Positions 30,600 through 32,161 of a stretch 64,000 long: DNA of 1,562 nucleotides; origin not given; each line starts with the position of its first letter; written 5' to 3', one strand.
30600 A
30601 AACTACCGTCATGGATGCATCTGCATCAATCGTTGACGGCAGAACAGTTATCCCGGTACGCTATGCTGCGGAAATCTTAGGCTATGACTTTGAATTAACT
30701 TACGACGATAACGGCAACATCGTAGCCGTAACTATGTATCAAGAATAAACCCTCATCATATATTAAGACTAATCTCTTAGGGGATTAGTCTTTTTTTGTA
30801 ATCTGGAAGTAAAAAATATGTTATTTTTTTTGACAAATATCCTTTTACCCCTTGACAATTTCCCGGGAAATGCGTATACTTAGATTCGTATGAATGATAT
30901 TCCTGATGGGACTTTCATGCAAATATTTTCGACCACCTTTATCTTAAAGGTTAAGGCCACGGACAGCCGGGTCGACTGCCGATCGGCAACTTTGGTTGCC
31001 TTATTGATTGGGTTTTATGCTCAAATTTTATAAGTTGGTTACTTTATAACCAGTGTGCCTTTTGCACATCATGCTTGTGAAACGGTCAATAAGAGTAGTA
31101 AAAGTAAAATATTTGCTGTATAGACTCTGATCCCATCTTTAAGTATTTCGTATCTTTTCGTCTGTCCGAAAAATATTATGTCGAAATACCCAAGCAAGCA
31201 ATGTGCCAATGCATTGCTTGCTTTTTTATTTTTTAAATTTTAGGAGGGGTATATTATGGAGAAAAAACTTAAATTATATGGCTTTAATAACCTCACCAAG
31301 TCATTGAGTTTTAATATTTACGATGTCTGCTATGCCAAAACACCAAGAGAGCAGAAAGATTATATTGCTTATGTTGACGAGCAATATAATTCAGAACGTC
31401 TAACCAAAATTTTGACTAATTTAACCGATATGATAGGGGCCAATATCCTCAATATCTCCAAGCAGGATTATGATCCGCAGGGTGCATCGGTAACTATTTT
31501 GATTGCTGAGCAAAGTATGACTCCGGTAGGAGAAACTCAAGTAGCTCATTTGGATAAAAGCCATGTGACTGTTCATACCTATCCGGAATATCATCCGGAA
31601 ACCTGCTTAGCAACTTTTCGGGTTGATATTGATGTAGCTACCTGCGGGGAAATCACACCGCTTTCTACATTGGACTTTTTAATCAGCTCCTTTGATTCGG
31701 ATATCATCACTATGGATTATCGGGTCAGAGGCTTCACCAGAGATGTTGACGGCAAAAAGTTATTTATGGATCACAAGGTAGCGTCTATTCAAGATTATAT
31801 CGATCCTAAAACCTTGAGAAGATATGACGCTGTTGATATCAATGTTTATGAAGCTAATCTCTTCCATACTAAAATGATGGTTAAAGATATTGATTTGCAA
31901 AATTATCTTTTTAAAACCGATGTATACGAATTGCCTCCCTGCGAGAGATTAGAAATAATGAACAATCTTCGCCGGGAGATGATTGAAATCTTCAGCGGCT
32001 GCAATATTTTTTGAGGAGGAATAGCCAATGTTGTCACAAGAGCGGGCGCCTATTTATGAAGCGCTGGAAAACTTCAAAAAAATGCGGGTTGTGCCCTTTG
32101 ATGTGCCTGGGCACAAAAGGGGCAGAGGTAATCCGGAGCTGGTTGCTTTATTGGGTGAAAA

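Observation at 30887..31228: Unclassified ~340-nt structured leader ending in a strong intrinsic terminator immediately upstream of the polyamine operon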

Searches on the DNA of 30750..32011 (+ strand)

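Call 4: search_rna_families(source=window, start=30750, end=31300, threshold=evalue, max_evalue=10, show_alignments=4)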
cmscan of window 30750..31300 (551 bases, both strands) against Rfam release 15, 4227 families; matches with E-value up to 10: 12.
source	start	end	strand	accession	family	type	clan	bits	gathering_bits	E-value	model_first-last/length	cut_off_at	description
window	30930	30982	+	RF02440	SpF59_sRNA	Gene; sRNA;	-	63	37.2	4.9e-11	1-54/54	no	Streptococcus sRNA SpF59 (ldcC RNA)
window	30765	30909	-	RF00514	His_leader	Cis-reg; leader;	-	20.8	49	0.45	1-126/126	no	Histidine operon leader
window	30752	30797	+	RF02451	ncr1241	Gene; sRNA;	-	20.6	60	0.56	1-63/63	no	Bacillus sRNA ncr1241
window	30796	30856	-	RF02395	sau-66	Gene; sRNA;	-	19.3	80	2.4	1-80/80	no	Staphylococcus sRNA sau-66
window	31111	31230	+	RF01819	RsaD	Gene; sRNA;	-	16.2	50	2.3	1-189/189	no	RNA Staph. aureus D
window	31104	31245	+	RF02417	VR-RNA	Gene; sRNA;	-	16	100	0.48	1-397/397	no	VR-RNA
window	31230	31296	-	RF02109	DLEU2_5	Gene; lncRNA;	-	15.8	40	4.7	19-84/84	no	Deleted in lymphocytic leukemia 2 conserved region 5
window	31143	31227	+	RF02432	SpF25_sRNA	Gene; sRNA;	-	15.6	48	9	1-102/102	no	Streptococcus sRNA SpF25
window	30750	30827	-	RF01252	snR5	Gene; snRNA; snoRNA; HACA-box;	CL00038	13.8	45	7.8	1-77/196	3'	Small nucleolar RNA snR5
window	31195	31248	+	RF03098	RAGATH-22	Gene; sRNA;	-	13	120.3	7.9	1-58/166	no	RAGATH-22 RNA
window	30988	31082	+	RF01210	snoU13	Gene; snRNA; snoRNA; CD-box;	CL00081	12.7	46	4.5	1-104/104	no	Small nucleolar RNA U13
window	31137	31225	+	RF02377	SurA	Gene; sRNA;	-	10.1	100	3.2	1-279/279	no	SurA sRNA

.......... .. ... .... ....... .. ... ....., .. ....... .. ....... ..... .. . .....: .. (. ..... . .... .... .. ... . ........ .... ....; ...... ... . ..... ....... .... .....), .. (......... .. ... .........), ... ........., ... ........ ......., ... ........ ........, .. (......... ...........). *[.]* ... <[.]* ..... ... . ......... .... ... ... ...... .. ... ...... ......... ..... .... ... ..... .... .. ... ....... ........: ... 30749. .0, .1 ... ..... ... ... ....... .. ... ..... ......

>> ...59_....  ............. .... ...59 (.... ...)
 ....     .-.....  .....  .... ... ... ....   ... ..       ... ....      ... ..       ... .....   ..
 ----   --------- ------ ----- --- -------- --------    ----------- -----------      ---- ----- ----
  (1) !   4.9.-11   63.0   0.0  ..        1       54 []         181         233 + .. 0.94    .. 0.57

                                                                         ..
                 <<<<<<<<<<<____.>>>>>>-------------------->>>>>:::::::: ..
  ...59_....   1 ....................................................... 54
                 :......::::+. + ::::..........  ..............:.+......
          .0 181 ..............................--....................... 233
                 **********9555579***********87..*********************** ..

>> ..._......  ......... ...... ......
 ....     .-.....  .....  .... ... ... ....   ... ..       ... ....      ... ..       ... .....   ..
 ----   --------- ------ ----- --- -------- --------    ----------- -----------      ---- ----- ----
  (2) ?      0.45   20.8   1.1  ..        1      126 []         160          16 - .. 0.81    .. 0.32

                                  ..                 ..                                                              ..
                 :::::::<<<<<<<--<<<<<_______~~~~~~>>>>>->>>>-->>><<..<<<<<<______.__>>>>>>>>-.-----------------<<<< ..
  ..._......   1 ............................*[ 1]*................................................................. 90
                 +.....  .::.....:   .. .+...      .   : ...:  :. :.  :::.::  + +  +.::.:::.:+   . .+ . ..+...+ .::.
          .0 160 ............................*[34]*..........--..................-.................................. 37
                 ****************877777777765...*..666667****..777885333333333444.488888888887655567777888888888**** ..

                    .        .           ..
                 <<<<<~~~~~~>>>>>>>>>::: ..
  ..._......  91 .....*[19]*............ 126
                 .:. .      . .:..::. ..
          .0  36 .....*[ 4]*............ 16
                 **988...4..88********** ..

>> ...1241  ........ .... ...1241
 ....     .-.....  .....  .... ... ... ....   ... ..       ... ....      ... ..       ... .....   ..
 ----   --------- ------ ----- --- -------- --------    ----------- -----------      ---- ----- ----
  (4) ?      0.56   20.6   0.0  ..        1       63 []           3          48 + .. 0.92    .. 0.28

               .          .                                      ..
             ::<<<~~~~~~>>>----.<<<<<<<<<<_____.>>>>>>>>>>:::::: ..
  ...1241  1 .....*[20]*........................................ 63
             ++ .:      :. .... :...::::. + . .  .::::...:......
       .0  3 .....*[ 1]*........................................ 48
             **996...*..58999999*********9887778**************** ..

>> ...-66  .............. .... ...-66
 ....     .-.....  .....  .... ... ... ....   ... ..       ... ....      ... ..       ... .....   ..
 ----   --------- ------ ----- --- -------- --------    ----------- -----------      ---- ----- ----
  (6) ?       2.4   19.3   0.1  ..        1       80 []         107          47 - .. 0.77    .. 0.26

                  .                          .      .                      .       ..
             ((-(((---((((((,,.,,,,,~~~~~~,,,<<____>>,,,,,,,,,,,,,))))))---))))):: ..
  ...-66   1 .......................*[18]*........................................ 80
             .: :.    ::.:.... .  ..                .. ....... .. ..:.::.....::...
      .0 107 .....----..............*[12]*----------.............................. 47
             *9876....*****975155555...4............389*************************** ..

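Call 30: build_rna_model(alignment_id=A2, structure=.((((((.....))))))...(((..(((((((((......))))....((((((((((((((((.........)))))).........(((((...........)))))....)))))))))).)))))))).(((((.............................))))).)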
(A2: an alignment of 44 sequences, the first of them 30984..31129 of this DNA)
Model R1 built from alignment A2 (44 sequences, 174 columns); structure: as given.
model positions 144; base pairs 44; branch points 4; effective number of sequences 1.64; information 0.59 bits per position. Calibrated on 0.2 Mb of random sequence (short: E-values are rough).
structure used (alignment columns):
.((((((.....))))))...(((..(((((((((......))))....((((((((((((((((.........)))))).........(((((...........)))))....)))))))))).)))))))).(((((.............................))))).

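Call 31: search_with_rna_model(model_id=R1, sources=[window, L001, L002, L003, L004, L005, L006, L007, L008, L009, L010, L011, L012, L013, L014, L015, L016, L017, L018, L019, L020, L021, L022, L023, L024, L025, L026, L027, L028, L029, L030, L031, L032, L033, L034, L035, L036, L037, L038, L039, L040, L041, L042, L043, L044, L045, L046, L047, L048, L049, L050, L051, L052, L053, L054, L055, L056, L057, L058, L059, L060, L061, L062, L063, L064, L065, L066, L067, L068, L069, L070, L071, L072, L073, L074, L075, L076, L077, L078, L079, L080], make_alignment=true, max_evalue=0.01)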
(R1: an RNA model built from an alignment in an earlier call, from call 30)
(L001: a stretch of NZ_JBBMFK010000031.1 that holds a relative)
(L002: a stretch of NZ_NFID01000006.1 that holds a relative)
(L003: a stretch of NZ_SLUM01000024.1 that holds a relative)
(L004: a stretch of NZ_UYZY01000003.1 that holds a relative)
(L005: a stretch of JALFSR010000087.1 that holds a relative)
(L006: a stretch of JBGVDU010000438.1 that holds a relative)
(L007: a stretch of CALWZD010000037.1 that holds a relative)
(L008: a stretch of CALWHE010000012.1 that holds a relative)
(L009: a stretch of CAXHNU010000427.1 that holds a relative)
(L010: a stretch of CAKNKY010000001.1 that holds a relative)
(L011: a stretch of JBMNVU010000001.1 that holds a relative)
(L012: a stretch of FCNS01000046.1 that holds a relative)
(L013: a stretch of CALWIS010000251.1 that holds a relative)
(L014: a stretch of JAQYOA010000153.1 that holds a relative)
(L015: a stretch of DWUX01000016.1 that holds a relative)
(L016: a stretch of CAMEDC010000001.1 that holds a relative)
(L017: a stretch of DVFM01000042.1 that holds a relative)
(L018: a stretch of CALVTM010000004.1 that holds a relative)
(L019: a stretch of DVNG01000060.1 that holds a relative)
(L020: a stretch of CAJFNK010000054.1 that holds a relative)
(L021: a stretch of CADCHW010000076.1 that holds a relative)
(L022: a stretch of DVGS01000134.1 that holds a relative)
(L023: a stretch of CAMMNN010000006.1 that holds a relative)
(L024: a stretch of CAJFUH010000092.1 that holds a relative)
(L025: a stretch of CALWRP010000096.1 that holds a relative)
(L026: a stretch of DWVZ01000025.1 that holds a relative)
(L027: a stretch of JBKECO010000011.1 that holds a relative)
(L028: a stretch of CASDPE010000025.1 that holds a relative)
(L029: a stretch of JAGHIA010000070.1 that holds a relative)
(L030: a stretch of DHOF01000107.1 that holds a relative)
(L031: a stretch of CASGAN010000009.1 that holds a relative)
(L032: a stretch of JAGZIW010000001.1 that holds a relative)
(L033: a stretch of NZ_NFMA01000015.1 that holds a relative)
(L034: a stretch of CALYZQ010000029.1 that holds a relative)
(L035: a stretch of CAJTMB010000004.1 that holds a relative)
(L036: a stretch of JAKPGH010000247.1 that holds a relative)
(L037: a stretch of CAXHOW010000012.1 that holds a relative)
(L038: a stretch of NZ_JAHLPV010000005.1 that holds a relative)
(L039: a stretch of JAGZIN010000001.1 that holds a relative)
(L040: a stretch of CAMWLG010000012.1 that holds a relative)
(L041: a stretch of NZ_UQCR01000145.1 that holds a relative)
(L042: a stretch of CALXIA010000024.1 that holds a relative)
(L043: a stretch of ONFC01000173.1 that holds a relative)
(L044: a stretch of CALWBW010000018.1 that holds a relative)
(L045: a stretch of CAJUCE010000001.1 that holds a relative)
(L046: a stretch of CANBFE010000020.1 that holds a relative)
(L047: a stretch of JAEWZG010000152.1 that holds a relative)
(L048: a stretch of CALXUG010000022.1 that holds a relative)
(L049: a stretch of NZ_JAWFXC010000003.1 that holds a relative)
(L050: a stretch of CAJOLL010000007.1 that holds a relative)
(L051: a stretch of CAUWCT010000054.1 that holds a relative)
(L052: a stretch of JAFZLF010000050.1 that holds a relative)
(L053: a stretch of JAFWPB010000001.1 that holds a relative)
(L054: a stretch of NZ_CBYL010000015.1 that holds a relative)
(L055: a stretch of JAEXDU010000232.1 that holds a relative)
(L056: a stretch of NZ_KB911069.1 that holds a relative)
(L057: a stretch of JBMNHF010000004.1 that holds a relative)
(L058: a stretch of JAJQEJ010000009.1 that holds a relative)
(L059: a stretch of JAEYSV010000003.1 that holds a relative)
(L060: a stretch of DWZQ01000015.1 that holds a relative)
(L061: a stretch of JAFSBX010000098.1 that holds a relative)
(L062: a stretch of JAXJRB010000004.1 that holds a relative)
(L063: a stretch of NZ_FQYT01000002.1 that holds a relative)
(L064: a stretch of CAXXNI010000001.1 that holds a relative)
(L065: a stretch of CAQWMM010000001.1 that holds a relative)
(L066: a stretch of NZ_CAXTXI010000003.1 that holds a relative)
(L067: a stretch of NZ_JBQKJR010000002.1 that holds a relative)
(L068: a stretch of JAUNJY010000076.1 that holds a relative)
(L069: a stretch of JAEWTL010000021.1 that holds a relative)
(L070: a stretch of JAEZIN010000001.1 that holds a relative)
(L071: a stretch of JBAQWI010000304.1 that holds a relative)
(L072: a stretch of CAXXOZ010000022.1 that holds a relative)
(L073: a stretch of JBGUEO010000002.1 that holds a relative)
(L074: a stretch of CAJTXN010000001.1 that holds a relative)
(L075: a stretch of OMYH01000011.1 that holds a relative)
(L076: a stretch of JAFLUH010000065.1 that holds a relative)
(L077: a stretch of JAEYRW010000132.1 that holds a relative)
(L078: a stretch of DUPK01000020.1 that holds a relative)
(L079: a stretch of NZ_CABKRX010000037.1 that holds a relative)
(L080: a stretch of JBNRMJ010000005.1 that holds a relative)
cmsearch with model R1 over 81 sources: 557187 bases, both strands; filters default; matches with E-value up to 0.01: 77.
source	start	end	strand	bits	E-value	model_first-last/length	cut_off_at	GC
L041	2631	2777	+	160.5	1.1e-27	1-144/144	no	0.33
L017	2686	2831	+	158.2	3e-27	1-144/144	no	0.35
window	30984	31129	+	153.5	2.3e-26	1-144/144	no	0.35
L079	422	565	+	152.6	3.5e-26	1-144/144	no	0.35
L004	2553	2696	+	151.6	5.4e-26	1-144/144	no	0.36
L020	2700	2840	+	149.9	1.1e-25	1-144/144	no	0.36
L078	2606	2747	+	148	2.6e-25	1-144/144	no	0.36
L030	2686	2831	+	146.3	5.5e-25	1-144/144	no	0.35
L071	1594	1733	+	145.8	6.9e-25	1-144/144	no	0.32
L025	2655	2797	+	145.6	7.4e-25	1-144/144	no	0.41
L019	1386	1531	+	145.6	7.5e-25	1-144/144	no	0.33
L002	2651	2797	+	145.2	8.7e-25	1-144/144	no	0.36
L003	2637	2783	+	145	9.5e-25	1-144/144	no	0.37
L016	2414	2555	+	144.3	1.3e-24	1-144/144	no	0.32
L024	1451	1598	+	144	1.5e-24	1-144/144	no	0.36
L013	1882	2022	+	143.8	1.6e-24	1-144/144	no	0.36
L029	2671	2819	+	143.1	2.2e-24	1-144/144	no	0.35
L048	2614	2756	+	141.7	4e-24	1-144/144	no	0.3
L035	2655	2795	+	141.5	4.4e-24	1-144/144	no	0.32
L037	2561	2702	+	141.3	4.8e-24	1-144/144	no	0.32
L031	2704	2848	+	140.4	7.3e-24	1-144/144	no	0.37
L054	2678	2819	+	140.3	7.7e-24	1-144/144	no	0.35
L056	2678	2819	+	140.3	7.7e-24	1-144/144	no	0.35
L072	2715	2860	+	139.5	1.1e-23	1-144/144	no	0.31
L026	2634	2777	+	139.2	1.2e-23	1-144/144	no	0.34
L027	2732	2876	+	138.8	1.5e-23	1-144/144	no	0.33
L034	1058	1198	+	136.4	4.1e-23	1-144/144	no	0.3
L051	2718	2863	+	136.1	4.6e-23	1-144/144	no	0.38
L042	2704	2851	+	136.1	4.7e-23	1-144/144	no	0.41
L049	2603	2743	+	135.7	5.6e-23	1-144/144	no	0.35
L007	281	430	+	135.5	6.2e-23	1-144/144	no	0.33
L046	2685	2825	+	135.1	7.2e-23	1-144/144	no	0.33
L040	2577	2719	+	132.2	2.5e-22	1-144/144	no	0.36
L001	2630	2777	+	131.3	3.8e-22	1-144/144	no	0.37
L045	2517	2657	+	130.7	4.9e-22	1-144/144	no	0.34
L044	2601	2744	+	130.6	5.2e-22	1-144/144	no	0.42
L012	2428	2608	+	128.5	1.3e-21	1-144/144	no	0.3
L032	2707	2849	+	128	1.6e-21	1-144/144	no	0.39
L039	2701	2843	+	128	1.6e-21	1-144/144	no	0.39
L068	2685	2834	+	127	2.5e-21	1-144/144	no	0.32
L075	2736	2881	+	126.3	3.4e-21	1-144/144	no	0.38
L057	2647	2790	+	125.7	4.5e-21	1-144/144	no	0.38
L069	2742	2887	+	125.5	4.8e-21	1-144/144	no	0.38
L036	2655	2798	+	123.7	1.1e-20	1-144/144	no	0.38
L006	23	167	+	122.9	1.5e-20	1-144/144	no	0.32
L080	2598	2739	+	121.9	2.3e-20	1-144/144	no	0.42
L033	2649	2784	+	121.7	2.5e-20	1-144/144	no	0.35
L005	2626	2778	+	120.4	4.5e-20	1-144/144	no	0.31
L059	2719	2862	+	116.5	2.4e-19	1-144/144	no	0.34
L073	2623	2794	+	115.9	3.3e-19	1-144/144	no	0.35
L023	2565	2742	+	110.3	3.7e-18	1-144/144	no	0.44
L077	2729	2891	+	107.7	1.2e-17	1-144/144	no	0.42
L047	1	110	+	104.7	4.4e-17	32-144/144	5'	0.31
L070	2697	2853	+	104.6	4.5e-17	1-144/144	no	0.41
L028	2753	2896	+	103.7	6.8e-17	1-144/144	no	0.46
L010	2660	2817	+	100.5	2.7e-16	1-144/144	no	0.42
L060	2740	2865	+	97.6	9.5e-16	1-144/144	no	0.39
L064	2650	2810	+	95.2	2.7e-15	1-144/144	no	0.43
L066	2734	2859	+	93.4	6e-15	1-144/144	no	0.39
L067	2733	2858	+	93.4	6e-15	1-144/144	no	0.39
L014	1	98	+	91.1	1.6e-14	48-144/144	5'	0.34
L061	2644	2780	+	90.8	1.8e-14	1-144/144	no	0.31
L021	2737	2874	+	84.6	2.7e-13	1-144/144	no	0.35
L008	2734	2873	+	83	5.5e-13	1-144/144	no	0.49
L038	1003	1110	+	75.6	1.4e-11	1-144/144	no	0.34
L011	2707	2853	+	70.8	1.2e-10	1-144/144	no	0.44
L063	2720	2836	+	70.5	1.3e-10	1-144/144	no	0.37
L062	2533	2708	+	63.5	2.8e-09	1-144/144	no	0.34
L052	2757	2924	+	50.3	9e-07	1-144/144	no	0.44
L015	1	45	+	49.9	1.1e-06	101-144/144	5'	0.31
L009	39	162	+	48.4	2.1e-06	1-144/144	no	0.41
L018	2785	2893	+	44.3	1.2e-05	1-144/144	no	0.43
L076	2770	2917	+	41.7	3.9e-05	1-144/144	no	0.34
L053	2801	2918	+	40.9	5.6e-05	1-144/144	no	0.41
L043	1248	1365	+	39.7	9.1e-05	1-144/144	no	0.39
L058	2732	2836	+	39.1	0.00012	1-144/144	no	0.36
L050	2796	2915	+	34.7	0.00081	1-144/144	no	0.38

Alignment A3: 77 matches aligned to the model, 345 columns, each read 5' to 3' on its own strand. Consensus structure (alignment columns), stored with it:
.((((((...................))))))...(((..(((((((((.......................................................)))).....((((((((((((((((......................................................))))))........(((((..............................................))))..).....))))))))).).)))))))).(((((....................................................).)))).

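Call 58: search_rna_families(sources=[L016, L034, L037, L040, L045, L046, L005, L012, L028, L029, L041, L017], threshold=gathering)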
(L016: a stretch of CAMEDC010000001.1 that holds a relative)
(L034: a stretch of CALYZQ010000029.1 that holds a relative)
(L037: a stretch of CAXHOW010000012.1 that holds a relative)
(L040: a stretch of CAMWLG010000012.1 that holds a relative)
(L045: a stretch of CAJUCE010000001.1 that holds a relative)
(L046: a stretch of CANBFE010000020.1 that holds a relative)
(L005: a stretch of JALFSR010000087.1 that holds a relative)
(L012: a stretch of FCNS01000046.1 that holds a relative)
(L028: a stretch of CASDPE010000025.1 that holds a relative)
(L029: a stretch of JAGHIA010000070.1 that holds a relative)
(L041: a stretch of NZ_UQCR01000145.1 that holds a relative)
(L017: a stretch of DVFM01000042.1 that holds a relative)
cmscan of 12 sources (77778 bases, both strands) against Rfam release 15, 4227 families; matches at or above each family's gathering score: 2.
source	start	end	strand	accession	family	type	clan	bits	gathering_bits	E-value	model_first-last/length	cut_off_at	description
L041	2574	2629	+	RF02440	SpF59_sRNA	Gene; sRNA;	-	71.1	37.2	1e-10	1-54/54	no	Streptococcus sRNA SpF59 (ldcC RNA)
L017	2631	2684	+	RF02440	SpF59_sRNA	Gene; sRNA;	-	70.5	37.2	1.4e-10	1-54/54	no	Streptococcus sRNA SpF59 (ldcC RNA)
